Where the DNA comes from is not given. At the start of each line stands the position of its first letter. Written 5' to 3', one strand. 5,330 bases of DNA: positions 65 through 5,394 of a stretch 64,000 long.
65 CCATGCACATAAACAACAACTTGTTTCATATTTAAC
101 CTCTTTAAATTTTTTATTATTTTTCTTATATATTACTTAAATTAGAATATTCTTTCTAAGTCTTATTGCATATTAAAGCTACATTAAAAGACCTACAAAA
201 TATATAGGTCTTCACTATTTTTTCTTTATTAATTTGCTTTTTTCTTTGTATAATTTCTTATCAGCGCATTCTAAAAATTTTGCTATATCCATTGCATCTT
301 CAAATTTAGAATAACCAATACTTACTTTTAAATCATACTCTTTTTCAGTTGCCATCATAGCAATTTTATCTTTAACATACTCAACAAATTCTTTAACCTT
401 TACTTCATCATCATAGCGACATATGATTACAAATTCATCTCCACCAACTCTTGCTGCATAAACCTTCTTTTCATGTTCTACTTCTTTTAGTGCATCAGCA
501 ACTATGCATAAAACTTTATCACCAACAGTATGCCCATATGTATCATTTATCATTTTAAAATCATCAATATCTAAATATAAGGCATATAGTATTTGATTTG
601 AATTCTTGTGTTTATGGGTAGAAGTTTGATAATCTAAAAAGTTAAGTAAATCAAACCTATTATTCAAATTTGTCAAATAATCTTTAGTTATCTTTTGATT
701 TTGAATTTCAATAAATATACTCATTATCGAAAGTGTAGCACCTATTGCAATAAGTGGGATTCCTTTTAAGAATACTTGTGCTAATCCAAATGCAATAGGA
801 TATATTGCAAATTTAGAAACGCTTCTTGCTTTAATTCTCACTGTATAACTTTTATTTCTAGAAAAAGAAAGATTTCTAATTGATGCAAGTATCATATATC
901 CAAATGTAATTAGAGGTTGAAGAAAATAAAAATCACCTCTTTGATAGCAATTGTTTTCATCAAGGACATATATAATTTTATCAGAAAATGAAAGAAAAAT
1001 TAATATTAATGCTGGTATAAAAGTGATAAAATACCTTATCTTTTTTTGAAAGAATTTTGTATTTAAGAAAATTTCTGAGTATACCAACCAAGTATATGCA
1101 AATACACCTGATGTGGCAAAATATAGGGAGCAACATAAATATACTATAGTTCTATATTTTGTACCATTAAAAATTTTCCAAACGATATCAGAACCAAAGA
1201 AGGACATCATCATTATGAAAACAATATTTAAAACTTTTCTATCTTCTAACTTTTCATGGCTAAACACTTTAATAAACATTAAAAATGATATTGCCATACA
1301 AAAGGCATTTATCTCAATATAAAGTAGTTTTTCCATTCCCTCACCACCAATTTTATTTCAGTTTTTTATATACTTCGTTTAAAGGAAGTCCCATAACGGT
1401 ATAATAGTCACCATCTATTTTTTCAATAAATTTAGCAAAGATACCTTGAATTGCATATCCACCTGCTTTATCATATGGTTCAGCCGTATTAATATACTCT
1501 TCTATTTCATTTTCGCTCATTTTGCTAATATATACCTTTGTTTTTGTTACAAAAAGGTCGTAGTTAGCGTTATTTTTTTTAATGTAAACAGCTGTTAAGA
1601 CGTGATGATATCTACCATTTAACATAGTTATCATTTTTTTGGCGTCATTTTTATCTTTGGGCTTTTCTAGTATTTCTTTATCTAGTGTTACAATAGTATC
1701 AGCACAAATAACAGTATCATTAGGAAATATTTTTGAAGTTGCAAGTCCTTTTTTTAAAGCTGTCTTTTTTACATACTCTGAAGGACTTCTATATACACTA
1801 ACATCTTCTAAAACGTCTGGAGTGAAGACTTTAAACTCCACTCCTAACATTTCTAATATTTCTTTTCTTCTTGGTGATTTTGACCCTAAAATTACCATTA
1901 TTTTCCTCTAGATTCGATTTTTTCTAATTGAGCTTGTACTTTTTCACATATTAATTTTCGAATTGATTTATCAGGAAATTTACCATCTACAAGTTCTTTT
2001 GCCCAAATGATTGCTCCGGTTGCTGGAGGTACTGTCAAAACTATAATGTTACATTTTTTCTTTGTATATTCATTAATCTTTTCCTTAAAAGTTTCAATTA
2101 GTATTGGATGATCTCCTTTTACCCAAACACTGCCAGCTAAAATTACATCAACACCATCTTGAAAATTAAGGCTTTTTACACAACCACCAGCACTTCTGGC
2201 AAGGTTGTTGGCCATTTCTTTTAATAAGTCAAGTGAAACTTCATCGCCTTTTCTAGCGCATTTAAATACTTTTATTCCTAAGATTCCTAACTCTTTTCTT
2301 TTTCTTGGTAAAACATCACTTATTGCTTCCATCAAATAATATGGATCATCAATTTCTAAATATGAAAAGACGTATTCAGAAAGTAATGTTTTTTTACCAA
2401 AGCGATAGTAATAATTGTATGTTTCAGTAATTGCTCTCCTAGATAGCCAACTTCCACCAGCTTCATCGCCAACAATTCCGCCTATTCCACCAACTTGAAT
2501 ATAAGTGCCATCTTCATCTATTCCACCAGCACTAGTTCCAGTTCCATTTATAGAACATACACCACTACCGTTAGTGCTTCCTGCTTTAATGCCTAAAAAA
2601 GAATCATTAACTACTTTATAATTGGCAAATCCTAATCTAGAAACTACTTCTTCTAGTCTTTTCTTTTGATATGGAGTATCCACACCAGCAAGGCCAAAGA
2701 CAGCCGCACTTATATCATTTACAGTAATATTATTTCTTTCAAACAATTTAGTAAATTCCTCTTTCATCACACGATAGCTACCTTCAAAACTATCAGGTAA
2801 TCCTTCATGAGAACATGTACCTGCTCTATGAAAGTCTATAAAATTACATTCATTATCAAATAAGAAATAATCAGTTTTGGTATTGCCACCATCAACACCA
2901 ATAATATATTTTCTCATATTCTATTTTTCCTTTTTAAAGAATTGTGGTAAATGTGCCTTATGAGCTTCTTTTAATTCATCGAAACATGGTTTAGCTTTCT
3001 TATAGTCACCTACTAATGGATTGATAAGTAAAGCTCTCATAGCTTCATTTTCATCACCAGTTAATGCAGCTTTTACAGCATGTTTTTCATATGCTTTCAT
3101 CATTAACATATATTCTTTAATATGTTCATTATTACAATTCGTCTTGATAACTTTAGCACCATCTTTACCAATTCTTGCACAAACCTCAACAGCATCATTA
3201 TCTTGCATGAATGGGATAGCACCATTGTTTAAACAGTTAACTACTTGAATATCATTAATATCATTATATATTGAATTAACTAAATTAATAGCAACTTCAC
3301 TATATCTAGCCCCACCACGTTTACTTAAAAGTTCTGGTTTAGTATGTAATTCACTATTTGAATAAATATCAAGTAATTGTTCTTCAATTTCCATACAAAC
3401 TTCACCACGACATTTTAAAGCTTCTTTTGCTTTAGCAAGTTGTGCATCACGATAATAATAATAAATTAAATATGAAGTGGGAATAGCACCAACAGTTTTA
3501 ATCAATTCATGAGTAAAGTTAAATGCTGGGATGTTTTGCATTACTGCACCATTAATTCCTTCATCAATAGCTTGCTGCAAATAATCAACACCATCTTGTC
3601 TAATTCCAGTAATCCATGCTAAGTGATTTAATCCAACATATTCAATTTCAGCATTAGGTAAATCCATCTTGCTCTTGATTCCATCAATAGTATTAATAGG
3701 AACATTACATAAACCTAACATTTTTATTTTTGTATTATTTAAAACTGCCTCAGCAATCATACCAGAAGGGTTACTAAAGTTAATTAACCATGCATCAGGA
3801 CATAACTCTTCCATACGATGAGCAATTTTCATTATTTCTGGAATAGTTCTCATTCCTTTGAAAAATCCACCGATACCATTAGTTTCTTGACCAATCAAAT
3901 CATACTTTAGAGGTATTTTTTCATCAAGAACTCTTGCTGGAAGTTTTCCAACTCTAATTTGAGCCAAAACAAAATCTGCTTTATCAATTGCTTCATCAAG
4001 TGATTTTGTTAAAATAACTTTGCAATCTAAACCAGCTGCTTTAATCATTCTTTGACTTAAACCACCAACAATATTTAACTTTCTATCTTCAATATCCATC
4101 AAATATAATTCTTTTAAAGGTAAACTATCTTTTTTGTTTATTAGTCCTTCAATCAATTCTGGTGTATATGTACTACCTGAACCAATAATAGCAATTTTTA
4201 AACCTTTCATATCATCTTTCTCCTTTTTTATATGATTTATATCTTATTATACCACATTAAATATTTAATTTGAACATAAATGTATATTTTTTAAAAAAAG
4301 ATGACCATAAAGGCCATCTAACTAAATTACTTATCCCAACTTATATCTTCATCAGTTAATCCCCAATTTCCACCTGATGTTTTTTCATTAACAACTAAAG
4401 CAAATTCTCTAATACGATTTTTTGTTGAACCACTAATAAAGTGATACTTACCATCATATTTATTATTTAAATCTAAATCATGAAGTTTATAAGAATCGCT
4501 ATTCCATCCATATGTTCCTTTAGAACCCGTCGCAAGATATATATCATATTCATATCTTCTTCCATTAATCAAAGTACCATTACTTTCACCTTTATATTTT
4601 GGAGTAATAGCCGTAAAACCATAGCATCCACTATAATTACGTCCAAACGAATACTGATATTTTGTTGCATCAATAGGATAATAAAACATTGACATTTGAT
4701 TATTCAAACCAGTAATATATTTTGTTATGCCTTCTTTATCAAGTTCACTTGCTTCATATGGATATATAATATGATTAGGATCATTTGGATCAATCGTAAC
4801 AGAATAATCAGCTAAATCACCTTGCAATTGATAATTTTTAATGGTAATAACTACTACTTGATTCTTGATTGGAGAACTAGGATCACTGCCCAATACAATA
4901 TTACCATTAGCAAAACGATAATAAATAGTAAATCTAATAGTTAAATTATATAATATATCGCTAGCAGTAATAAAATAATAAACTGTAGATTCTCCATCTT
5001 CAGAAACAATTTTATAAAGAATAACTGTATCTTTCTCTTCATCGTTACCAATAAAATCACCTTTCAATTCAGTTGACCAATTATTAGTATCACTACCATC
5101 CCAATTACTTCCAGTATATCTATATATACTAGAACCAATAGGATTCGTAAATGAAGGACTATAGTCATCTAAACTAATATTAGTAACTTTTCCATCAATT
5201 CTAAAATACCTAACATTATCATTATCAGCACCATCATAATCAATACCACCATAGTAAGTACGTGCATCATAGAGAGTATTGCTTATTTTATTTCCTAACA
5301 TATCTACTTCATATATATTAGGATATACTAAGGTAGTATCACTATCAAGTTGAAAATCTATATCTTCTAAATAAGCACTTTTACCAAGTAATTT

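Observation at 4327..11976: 2549-aa repeat-rich surface protein co-transcribed with SipW/TasA-like genes, lacking canonical Gram-positive anchors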

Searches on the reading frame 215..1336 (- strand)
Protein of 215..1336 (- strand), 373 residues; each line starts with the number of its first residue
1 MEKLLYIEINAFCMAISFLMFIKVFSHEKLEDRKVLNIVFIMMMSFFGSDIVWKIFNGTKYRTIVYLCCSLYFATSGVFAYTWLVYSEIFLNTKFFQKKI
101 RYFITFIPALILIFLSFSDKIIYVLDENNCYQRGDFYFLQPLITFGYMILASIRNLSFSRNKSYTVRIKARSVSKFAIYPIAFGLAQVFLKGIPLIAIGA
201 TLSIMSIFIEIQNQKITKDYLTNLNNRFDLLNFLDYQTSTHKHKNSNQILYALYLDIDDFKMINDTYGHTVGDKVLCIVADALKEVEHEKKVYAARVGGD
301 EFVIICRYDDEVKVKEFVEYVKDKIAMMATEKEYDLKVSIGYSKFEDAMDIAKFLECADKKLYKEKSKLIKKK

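Call 67: search_protein_families(library=pfam, proteins=[window:215-1336:-], max_evalue=0.01)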
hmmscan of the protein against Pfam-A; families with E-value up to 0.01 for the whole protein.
window:215-1336:- (373 aa): 3 families
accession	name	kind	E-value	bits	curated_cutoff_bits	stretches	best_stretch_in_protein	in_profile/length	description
PF00990.26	GGDEF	-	7.3e-31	107.5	23.8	1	218-368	3-157/161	Diguanylate cyclase, GGDEF domain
PF24898.2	GGDEF_GdpP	-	0.0029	18.3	30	1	255-346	1-91/126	Cyclic-di-AMP phosphodiesterase GdpP-like, GGDEF domain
PF22335.1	Cas10-Cmr2_palm2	-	0.0049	17.4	27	1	282-367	42-125/133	Cas10/Cmr2, second palm domain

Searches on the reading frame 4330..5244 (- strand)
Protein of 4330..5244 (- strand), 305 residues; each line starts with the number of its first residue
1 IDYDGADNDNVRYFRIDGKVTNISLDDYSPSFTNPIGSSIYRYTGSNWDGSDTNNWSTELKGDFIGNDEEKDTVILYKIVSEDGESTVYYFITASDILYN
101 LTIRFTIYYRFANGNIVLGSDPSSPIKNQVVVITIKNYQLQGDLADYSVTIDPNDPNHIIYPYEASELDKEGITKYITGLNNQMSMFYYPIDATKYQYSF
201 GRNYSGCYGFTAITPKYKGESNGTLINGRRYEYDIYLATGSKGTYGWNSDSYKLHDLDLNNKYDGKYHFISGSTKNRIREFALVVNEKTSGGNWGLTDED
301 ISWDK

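Call 101: search_protein_families(library=pfam, proteins=[window:4330-5244:-], max_evalue=1)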
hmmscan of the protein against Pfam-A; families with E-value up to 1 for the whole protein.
window:4330-5244:- (305 aa): 3 families
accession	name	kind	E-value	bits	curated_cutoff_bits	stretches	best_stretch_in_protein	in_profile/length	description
PF18033.7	SpuA_C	-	0.066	13.8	26.3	1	69-117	11-56/93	SpuA C-terminal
PF06767.16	Sif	-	0.13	11.7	29.5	1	67-123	88-143/337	Sif protein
PF01105.29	EMP24_GP25L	-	0.19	12.2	25.9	0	71-120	9-56/182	emp24/gp25L/p24 family/GOLD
